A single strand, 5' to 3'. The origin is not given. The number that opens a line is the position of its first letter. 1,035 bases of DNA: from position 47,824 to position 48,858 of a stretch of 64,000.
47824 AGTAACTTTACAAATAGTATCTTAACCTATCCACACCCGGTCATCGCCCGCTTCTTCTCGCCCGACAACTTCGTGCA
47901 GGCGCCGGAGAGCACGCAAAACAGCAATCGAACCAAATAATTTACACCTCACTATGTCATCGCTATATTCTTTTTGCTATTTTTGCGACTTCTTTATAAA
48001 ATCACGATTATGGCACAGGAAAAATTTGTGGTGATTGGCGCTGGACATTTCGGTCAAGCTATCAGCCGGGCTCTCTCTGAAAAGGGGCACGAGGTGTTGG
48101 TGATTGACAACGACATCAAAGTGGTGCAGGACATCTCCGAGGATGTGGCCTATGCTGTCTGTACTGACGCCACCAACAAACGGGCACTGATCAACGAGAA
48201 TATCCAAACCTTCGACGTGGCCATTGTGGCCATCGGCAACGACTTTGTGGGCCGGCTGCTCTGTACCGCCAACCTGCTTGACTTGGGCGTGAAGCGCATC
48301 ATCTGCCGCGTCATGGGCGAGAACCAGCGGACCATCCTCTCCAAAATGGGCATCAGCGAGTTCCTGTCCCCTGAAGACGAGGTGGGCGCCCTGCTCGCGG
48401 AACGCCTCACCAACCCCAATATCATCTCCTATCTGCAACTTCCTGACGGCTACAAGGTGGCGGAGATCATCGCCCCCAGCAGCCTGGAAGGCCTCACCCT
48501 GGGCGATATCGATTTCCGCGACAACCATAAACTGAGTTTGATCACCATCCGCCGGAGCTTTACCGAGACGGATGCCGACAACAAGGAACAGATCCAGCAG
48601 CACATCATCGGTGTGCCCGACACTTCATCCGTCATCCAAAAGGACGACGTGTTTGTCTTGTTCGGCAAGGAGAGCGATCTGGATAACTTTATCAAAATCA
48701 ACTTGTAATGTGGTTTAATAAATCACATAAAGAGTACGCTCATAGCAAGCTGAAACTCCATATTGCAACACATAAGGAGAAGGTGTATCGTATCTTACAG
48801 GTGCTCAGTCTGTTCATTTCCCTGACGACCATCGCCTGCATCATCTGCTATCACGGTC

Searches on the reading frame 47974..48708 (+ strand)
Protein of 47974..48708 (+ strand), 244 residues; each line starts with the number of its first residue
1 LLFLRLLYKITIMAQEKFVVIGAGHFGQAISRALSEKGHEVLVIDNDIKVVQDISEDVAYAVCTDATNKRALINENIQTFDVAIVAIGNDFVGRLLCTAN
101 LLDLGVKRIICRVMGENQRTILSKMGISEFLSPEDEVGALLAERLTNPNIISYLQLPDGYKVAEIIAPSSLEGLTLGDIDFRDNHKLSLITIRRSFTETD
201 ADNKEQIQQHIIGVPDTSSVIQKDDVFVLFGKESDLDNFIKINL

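Call 4: search_protein_families(library=pfam, proteins=[window:47974-48708:+], max_evalue=1)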
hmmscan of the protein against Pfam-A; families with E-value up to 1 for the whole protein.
window:47974-48708:+ (244 aa): 32 families (the best 25 are shown)
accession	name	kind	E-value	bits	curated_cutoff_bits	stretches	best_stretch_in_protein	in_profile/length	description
PF02254.24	TrkA_N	-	1e-22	81.1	23.8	1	18-133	1-116/116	TrkA-N domain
PF02080.26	TrkA_C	-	7.5e-06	26.2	27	1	165-241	6-68/71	TrkA-C domain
PF01210.29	NAD_Gly3P_dh_N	-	8.5e-06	26.3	23.1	1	19-57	3-41/158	NAD-dependent glycerol-3-phosphate dehydrogenase N-terminus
PF03807.23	F420_oxidored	-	1.6e-05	25.9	21.6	1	18-71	2-56/94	NADP oxidoreductase coenzyme F420-dependent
PF01488.26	Shikimate_DH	-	1.6e-05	25.4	24.3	1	13-88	10-84/138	Shikimate / quinate 5-dehydrogenase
PF03721.20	UDPG_MGDP_dh_N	-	2.7e-05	24.3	27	1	17-60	2-45/187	UDP-glucose/GDP-mannose dehydrogenase family, NAD binding domain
PF01262.27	AlaDh_PNT_C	-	0.0005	20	23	1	13-87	26-100/214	Alanine dehydrogenase/PNT, C-terminal domain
PF13450.12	NAD_binding_8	-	0.0006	20.5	21.9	1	20-46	1-27/68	NAD(P)-binding Rossmann-like domain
PF13241.12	NAD_binding_7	-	0.00068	20.6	22.1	1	14-94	6-76/104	Putative NAD(P)-binding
PF03446.21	NAD_binding_2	-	0.00084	19.8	21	1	18-63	2-43/161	NAD binding domain of 6-phosphogluconate dehydrogenase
PF02737.24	3HCDH_N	-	0.0015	19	22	1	19-63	3-47/180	3-hydroxyacyl-CoA dehydrogenase, NAD binding domain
PF17836.7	PglD_N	-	0.0017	19.3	23.4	1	17-90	1-68/78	PglD N-terminal domain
PF03435.24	Sacchrp_dh_NADP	-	0.0034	18.2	25.1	1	19-87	2-76/129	Saccharopine dehydrogenase NADP binding domain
PF03305.18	Lipoprotein_X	-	0.0035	17.7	25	1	171-241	20-93/182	Mycoplasma MG185/MG260 protein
PF01266.30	DAO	-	0.0054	16.7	27.9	1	18-47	2-31/353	FAD dependent oxidoreductase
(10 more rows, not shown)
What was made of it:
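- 48010..48708 (+): trkA, the right flank. Pfam TrkA_N and TrkA_C (call 4).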

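Call 11: find_encoding_contigs(protein=window:48010-48708:+, flank=10000, max_places=10)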
Protein window:48010-48708:+ (232 aa): 21 contigs read that carry it; 10 places shown.
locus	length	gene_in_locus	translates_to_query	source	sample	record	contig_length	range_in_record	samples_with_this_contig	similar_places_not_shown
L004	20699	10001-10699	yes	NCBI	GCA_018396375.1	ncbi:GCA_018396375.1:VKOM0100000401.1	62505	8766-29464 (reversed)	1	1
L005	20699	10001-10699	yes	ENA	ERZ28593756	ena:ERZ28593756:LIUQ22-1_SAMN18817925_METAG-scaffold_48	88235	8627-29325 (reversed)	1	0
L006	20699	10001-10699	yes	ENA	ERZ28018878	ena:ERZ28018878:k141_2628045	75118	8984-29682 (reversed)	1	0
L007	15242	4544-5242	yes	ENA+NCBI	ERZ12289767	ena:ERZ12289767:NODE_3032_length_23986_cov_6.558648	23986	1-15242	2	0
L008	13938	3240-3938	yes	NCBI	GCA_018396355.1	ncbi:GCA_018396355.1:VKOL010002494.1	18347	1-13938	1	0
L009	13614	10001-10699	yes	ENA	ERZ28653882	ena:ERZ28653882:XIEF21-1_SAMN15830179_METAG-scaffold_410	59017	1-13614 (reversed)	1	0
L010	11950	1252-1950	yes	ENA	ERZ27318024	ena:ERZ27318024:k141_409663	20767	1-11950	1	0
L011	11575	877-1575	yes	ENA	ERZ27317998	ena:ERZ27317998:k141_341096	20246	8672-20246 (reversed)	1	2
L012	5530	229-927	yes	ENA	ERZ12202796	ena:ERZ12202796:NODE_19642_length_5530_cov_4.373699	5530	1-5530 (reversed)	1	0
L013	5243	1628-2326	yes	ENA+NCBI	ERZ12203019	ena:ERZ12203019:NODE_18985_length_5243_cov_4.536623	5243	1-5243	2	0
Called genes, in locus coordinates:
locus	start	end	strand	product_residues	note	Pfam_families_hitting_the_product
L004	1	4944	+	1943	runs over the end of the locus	PF03534:SpvB, PF01839:FG-GAP (faint), PF13517:FG-GAP_3, PF05593:RHS_repeat, PF25023:TEN_YD-shell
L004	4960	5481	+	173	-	-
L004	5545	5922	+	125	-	-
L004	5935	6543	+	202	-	-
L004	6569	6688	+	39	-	-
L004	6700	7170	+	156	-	-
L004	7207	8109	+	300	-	-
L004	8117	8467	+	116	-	-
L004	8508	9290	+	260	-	-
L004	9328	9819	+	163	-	PF26566:PH_40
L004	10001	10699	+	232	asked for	PF01210:NAD_Gly3P_dh_N (weak), PF02254:TrkA_N, PF03721:UDPG_MGDP_dh_N (faint), PF03807:F420_oxidored (faint), PF02080:TrkA_C (faint)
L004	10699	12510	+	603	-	PF02386:TrkH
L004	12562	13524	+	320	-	PF00294:PfkB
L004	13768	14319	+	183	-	PF02659:Mntp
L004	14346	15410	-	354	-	PF04231:Endonuclease_1, PF18962:Por_Secre_tail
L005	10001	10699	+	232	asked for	PF01210:NAD_Gly3P_dh_N (weak), PF02254:TrkA_N, PF03721:UDPG_MGDP_dh_N (faint), PF03807:F420_oxidored (faint), PF02080:TrkA_C (faint)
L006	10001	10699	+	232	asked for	PF01210:NAD_Gly3P_dh_N (weak), PF02254:TrkA_N, PF03721:UDPG_MGDP_dh_N (faint), PF03807:F420_oxidored (faint), PF02080:TrkA_C (faint)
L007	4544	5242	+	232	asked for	PF01210:NAD_Gly3P_dh_N (weak), PF02254:TrkA_N, PF03721:UDPG_MGDP_dh_N (faint), PF03807:F420_oxidored (faint), PF02080:TrkA_C (faint)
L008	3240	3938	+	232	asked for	PF01210:NAD_Gly3P_dh_N (weak), PF02254:TrkA_N, PF03721:UDPG_MGDP_dh_N (faint), PF03807:F420_oxidored (faint), PF02080:TrkA_C (faint)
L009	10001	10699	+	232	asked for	PF01210:NAD_Gly3P_dh_N (weak), PF02254:TrkA_N, PF03721:UDPG_MGDP_dh_N (faint), PF03807:F420_oxidored (faint), PF02080:TrkA_C (faint)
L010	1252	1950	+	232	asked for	PF01210:NAD_Gly3P_dh_N (weak), PF02254:TrkA_N, PF03721:UDPG_MGDP_dh_N (faint), PF03807:F420_oxidored (faint), PF02080:TrkA_C (faint)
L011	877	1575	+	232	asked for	PF01210:NAD_Gly3P_dh_N (weak), PF02254:TrkA_N, PF03721:UDPG_MGDP_dh_N (faint), PF03807:F420_oxidored (faint), PF02080:TrkA_C (faint)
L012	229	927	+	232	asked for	PF01210:NAD_Gly3P_dh_N (weak), PF02254:TrkA_N, PF03721:UDPG_MGDP_dh_N (faint), PF03807:F420_oxidored (faint), PF02080:TrkA_C (faint)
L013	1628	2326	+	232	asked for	PF01210:NAD_Gly3P_dh_N (weak), PF02254:TrkA_N, PF03721:UDPG_MGDP_dh_N (faint), PF03807:F420_oxidored (faint), PF02080:TrkA_C (faint)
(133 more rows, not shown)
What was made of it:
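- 48010..48708 (+): An identical protein occurs on both shell-bearing and shell-less contigs (call 11).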

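Call 25: list_cluster_members(proteins=[window:48010-48708:+, window:42478-43776:-, window:2135-4009:-, window:48708-50519:+, window:44678-45535:+, window:46541-47299:+, window:45551-46072:+, window:44171-44641:+])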
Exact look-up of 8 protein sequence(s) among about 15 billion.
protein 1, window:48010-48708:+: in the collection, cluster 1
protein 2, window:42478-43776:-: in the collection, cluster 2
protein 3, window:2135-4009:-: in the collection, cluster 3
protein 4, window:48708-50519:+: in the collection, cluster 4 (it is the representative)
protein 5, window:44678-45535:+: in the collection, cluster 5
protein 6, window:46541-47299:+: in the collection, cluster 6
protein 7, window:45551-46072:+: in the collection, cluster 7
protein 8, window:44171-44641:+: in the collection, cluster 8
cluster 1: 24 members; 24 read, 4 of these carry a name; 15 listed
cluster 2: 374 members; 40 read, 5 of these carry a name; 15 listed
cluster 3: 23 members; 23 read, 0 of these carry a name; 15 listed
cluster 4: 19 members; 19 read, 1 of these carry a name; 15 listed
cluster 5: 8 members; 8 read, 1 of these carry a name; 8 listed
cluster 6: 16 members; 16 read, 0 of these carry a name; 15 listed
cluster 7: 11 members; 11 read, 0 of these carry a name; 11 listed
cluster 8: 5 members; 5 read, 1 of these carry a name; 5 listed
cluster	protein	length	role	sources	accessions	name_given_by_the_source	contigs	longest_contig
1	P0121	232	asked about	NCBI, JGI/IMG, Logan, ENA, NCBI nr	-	-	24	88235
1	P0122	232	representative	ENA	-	-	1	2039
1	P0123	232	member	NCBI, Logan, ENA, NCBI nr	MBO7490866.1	MAG: TrkA family potassium uptake protein [Bacteroidales bacterium] | TrkA family potassium uptake protein [Bacteroidales bacterium]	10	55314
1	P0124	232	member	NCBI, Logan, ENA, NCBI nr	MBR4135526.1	MAG: TrkA family potassium uptake protein [Bacteroidales bacterium] | TrkA family potassium uptake protein [Bacteroidales bacterium]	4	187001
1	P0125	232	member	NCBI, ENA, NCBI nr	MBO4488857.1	MAG: TrkA family potassium uptake protein [Bacteroidales bacterium] | TrkA family potassium uptake protein [Bacteroidales bacterium]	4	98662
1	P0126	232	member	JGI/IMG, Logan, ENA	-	trk system potassium uptake protein TrkA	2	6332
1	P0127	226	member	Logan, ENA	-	-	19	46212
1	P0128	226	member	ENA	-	-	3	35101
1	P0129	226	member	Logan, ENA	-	-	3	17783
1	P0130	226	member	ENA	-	-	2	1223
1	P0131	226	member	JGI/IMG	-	-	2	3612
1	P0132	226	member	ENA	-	-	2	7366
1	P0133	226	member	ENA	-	-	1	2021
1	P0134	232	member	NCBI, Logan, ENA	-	-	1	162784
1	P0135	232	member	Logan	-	-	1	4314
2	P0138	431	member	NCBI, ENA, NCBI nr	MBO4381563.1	MAG: adenylosuccinate lyase [Bacteroidales bacterium] | adenylosuccinate lyase [Bacteroidales bacterium]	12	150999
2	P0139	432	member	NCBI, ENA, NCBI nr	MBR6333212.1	MAG: adenylosuccinate lyase [Bacteroidales bacterium] | adenylosuccinate lyase [Bacteroidales bacterium]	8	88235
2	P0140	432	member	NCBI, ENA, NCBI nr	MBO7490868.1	MAG: adenylosuccinate lyase [Bacteroidales bacterium] | adenylosuccinate lyase [Bacteroidales bacterium]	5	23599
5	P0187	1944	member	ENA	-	-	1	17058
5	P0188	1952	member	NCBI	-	-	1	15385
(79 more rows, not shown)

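Call 26: find_encoding_contigs(protein=P0140, flank=10000, max_places=5)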
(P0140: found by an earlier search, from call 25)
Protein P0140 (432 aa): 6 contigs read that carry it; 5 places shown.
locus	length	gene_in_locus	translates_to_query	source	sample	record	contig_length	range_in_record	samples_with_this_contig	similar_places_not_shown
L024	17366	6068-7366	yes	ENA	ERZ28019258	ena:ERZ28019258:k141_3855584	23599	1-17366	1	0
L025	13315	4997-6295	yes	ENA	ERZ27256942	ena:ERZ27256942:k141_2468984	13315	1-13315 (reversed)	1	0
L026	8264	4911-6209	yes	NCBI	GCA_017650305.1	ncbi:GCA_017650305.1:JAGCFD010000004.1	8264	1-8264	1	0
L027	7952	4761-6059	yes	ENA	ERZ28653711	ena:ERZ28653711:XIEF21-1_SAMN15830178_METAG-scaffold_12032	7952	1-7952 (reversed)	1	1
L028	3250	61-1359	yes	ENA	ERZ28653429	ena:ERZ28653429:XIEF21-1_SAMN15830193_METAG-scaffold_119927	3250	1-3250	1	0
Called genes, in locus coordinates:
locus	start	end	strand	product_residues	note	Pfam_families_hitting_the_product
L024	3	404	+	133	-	?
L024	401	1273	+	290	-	PF00665:rve, PF13683:rve_3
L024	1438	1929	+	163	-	PF13185:GAF_2, PF01590:GAF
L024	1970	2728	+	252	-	PF09603:Fib_succ_major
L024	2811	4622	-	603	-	PF02386:TrkH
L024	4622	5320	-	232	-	PF01210:NAD_Gly3P_dh_N (weak), PF02254:TrkA_N, PF03721:UDPG_MGDP_dh_N (faint), PF03807:F420_oxidored (faint), PF02080:TrkA_C (faint)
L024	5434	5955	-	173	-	PF26566:PH_40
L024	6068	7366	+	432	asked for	PF00206:Lyase_1, PF10397:ADSL_C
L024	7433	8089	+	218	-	PF14681:UPRTase, PF00156:Pribosyltran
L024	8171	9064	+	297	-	-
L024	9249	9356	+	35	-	-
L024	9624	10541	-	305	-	PF00389:2-Hacid_dh, PF03446:NAD_binding_2 (faint), PF02826:2-Hacid_dh_C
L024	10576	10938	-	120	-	PF05635:23S_rRNA_IVP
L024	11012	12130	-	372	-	PF00266:Aminotran_5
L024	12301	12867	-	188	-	PF00551:Formyl_trans_N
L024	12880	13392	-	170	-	-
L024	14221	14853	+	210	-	PF01025:GrpE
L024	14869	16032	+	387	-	PF00226:DnaJ, PF01556:DnaJ_C, PF27659:CHP02642 (faint), PF00684:DnaJ_CXXCXGXG, PF15777:Anti-TRAP (faint), PF20833:RNase_E_G_Thio (faint)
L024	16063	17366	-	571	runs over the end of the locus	PF03572:Peptidase_S41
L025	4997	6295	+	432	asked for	PF00206:Lyase_1, PF10397:ADSL_C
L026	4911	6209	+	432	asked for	PF00206:Lyase_1, PF10397:ADSL_C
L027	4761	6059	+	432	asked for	PF00206:Lyase_1, PF10397:ADSL_C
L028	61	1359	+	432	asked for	PF00206:Lyase_1, PF10397:ADSL_C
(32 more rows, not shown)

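Call 27: find_encoding_contigs(protein=P0138, flank=10000, max_places=5)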
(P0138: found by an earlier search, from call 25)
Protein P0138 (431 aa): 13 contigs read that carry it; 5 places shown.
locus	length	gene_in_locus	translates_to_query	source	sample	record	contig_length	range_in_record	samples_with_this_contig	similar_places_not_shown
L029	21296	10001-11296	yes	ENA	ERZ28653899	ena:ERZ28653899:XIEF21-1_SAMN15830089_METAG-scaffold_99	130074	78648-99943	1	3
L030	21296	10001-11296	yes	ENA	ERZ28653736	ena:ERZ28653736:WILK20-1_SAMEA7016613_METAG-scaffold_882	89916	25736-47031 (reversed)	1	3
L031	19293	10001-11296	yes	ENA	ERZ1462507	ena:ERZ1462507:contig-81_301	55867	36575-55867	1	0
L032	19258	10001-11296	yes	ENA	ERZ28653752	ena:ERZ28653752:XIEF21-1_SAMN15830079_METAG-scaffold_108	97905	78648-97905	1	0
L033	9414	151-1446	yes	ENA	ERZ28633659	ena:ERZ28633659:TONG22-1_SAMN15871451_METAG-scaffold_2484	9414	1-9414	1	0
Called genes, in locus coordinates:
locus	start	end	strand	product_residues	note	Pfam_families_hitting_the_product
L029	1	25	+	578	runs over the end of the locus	PF02463:SMC_N (faint), PF00004:AAA (faint), PF00005:ABC_tran, PF13191:AAA_16 (faint), PF13304:AAA_21 (faint), PF13401:AAA_22 (faint), PF08352:oligo_HPY (weak), PF00005:ABC_tran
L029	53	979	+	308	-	PF07291:MauE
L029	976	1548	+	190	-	-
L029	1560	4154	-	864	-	PF01411:tRNA-synt_2c, PF07973:tRNA_SAD, PF02272:DHHA1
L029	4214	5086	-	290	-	PF12710:HAD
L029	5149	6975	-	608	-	PF13431:TPR_17 (faint)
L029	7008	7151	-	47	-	-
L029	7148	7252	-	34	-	-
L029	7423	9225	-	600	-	PF02386:TrkH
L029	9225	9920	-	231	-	PF01488:Shikimate_DH (faint), PF02254:TrkA_N, PF03807:F420_oxidored (weak), PF02080:TrkA_C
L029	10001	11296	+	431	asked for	PF00206:Lyase_1, PF10397:ADSL_C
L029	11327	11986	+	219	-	PF14681:UPRTase, PF00156:Pribosyltran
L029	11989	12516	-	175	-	PF01812:5-FTHF_cyc-lig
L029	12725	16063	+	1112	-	PF08126:Propeptide_C25, PF01364:Peptidase_C25, PF18962:Por_Secre_tail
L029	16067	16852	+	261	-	PF01975:SurE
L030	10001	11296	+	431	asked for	PF00206:Lyase_1, PF10397:ADSL_C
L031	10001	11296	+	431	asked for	PF00206:Lyase_1, PF10397:ADSL_C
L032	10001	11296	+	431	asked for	PF00206:Lyase_1, PF10397:ADSL_C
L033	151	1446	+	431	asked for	PF00206:Lyase_1, PF10397:ADSL_C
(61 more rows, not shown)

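Call 33: search_protein_families(library=pfam, proteins=[L024:5434-5955:-], max_evalue=0.01)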
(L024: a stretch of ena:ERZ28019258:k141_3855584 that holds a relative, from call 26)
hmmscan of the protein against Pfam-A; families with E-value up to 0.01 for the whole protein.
L024:5434-5955:- (173 aa): 0 families

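Call 58: find_encoding_contigs(protein=P0139, flank=10000, max_places=10)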
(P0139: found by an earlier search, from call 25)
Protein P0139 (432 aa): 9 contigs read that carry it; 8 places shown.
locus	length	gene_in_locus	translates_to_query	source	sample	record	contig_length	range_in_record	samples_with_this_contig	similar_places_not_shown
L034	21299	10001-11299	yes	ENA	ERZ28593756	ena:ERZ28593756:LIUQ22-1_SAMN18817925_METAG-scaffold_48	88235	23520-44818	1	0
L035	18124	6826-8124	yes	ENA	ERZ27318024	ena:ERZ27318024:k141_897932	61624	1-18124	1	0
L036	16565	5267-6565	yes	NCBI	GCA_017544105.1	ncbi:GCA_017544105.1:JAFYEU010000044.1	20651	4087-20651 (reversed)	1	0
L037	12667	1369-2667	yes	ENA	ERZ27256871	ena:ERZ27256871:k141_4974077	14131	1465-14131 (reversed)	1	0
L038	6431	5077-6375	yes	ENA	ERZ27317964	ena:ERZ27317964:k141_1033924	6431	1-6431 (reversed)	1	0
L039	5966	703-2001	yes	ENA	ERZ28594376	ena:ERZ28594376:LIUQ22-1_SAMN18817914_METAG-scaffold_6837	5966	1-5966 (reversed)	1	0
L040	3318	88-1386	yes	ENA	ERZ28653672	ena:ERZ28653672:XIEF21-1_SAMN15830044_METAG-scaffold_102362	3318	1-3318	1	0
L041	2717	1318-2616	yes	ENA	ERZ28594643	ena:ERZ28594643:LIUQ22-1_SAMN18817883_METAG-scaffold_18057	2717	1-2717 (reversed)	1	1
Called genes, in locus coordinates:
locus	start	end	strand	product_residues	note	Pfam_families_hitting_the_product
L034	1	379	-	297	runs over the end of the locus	-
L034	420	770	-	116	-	-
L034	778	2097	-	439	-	PF25023:TEN_YD-shell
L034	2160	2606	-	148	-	-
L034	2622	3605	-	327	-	-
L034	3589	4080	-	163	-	PF26566:PH_40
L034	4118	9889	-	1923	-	PF03534:SpvB, PF01839:FG-GAP (faint), PF13517:FG-GAP_3, PF05593:RHS_repeat, PF25023:TEN_YD-shell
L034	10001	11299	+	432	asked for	PF00206:Lyase_1, PF10397:ADSL_C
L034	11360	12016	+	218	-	PF14681:UPRTase, PF00156:Pribosyltran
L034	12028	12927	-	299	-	PF02899:Phage_int_SAM_1, PF13495:Phage_int_SAM_4, PF00589:Phage_integrase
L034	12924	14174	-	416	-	PF00994:MoCF_biosynth, PF18146:CinA_KH, PF02464:CinA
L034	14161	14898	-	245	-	-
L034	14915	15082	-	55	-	-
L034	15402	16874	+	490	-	PF18962:Por_Secre_tail (faint), PF07602:DUF1565 (weak)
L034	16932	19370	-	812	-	PF13573:SprB, PF18962:Por_Secre_tail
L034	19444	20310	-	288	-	-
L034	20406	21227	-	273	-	-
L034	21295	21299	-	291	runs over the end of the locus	-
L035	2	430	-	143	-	?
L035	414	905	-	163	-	PF26566:PH_40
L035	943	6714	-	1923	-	PF03534:SpvB, PF01839:FG-GAP (faint), PF13517:FG-GAP_3, PF05593:RHS_repeat, PF25023:TEN_YD-shell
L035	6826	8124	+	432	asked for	PF00206:Lyase_1, PF10397:ADSL_C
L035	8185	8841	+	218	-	PF14681:UPRTase, PF00156:Pribosyltran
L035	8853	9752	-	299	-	PF02899:Phage_int_SAM_1, PF13495:Phage_int_SAM_4, PF00589:Phage_integrase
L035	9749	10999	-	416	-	PF00994:MoCF_biosynth, PF18146:CinA_KH, PF02464:CinA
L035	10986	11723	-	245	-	-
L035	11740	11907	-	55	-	-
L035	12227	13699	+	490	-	PF18962:Por_Secre_tail (faint), PF07602:DUF1565 (weak)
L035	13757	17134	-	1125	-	PF13573:SprB, PF18962:Por_Secre_tail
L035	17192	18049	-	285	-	-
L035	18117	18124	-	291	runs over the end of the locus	-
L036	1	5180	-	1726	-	PF03534:SpvB, PF14783:BBS2_Mid (faint), PF01839:FG-GAP (faint), PF13517:FG-GAP_3, PF05593:RHS_repeat, PF25023:TEN_YD-shell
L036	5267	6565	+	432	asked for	PF00206:Lyase_1, PF10397:ADSL_C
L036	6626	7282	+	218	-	PF14681:UPRTase, PF00156:Pribosyltran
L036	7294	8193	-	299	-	PF02899:Phage_int_SAM_1, PF13495:Phage_int_SAM_4, PF00589:Phage_integrase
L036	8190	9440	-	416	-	PF00994:MoCF_biosynth, PF18146:CinA_KH, PF02464:CinA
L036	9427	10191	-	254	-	-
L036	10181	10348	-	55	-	-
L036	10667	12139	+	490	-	PF07602:DUF1565 (weak), PF18962:Por_Secre_tail (weak)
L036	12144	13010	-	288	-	PF08885:GSCFA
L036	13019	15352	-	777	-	PF00580:UvrD-helicase, PF13245:AAA_19, PF13604:AAA_30 (faint), PF01443:Viral_helicase1 (faint), PF13087:AAA_12 (faint), PF13361:UvrD_C, PF13538:UvrD_C_2, PF21196:PcrA_UvrD_tudor (faint)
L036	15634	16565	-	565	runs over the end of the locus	PF07690:MFS_1, PF00854:PTR2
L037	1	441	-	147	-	?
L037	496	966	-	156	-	-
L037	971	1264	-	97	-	-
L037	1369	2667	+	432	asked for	PF00206:Lyase_1, PF10397:ADSL_C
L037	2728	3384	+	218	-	PF14681:UPRTase, PF00156:Pribosyltran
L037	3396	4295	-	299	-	PF02899:Phage_int_SAM_1, PF13495:Phage_int_SAM_4, PF00589:Phage_integrase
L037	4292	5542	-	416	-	PF00994:MoCF_biosynth, PF18146:CinA_KH, PF02464:CinA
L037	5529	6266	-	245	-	-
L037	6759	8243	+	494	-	PF07602:DUF1565, PF18962:Por_Secre_tail (weak)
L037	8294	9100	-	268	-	-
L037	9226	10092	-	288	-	PF08885:GSCFA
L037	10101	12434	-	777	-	PF00580:UvrD-helicase, PF13245:AAA_19, PF13604:AAA_30 (faint), PF01443:Viral_helicase1 (faint), PF13087:AAA_12 (faint), PF13361:UvrD_C, PF13538:UvrD_C_2, PF21196:PcrA_UvrD_tudor (faint)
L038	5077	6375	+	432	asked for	PF00206:Lyase_1, PF10397:ADSL_C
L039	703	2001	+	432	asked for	PF00206:Lyase_1, PF10397:ADSL_C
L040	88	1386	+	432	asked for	PF00206:Lyase_1, PF10397:ADSL_C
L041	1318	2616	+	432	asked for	PF00206:Lyase_1, PF10397:ADSL_C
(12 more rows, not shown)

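Call 76: find_encoding_contigs(protein=P0188, flank=10000, max_places=4)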
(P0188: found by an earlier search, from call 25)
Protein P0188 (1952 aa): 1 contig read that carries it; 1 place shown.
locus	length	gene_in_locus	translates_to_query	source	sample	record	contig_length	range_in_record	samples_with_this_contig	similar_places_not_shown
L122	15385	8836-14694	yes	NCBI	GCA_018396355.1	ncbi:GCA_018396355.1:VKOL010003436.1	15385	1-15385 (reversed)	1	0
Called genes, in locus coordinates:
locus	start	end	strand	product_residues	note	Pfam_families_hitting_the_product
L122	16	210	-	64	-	-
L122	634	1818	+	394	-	PF13573:SprB, PF18962:Por_Secre_tail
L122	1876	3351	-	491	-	PF18962:Por_Secre_tail (faint), PF07602:DUF1565 (weak)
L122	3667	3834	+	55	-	-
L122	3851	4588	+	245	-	-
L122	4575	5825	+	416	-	PF00994:MoCF_biosynth, PF18146:CinA_KH, PF02464:CinA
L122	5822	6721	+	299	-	PF02899:Phage_int_SAM_1, PF13495:Phage_int_SAM_4, PF00589:Phage_integrase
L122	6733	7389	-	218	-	PF14681:UPRTase, PF00156:Pribosyltran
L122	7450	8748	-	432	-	PF00206:Lyase_1, PF10397:ADSL_C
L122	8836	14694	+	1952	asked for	PF03534:SpvB, PF01839:FG-GAP (faint), PF13517:FG-GAP_3, PF05593:RHS_repeat, PF25023:TEN_YD-shell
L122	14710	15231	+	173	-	-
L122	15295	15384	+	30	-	?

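Call 77: find_encoding_contigs(protein=P0187, flank=10000, max_places=4)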
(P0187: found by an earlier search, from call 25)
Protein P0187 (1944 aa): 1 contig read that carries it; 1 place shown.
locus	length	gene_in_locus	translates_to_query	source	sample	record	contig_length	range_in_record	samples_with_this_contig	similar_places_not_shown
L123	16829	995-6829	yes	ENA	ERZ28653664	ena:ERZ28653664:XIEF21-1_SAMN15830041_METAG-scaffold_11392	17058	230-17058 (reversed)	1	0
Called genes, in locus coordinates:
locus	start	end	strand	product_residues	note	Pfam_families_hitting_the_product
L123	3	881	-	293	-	?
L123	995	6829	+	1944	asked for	PF03534:SpvB, PF01839:FG-GAP (faint), PF13517:FG-GAP_3, PF05593:RHS_repeat, PF25023:TEN_YD-shell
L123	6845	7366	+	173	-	-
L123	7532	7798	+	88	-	-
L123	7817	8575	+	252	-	-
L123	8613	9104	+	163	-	PF26566:PH_40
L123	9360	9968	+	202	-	PF02254:TrkA_N, PF02080:TrkA_C (faint)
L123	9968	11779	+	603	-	PF02386:TrkH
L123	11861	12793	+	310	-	PF00294:PfkB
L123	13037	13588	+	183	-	PF02659:Mntp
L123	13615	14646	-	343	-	PF04231:Endonuclease_1, PF18962:Por_Secre_tail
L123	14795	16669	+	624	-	PF01642:MM_CoA_mutase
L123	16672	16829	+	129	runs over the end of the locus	?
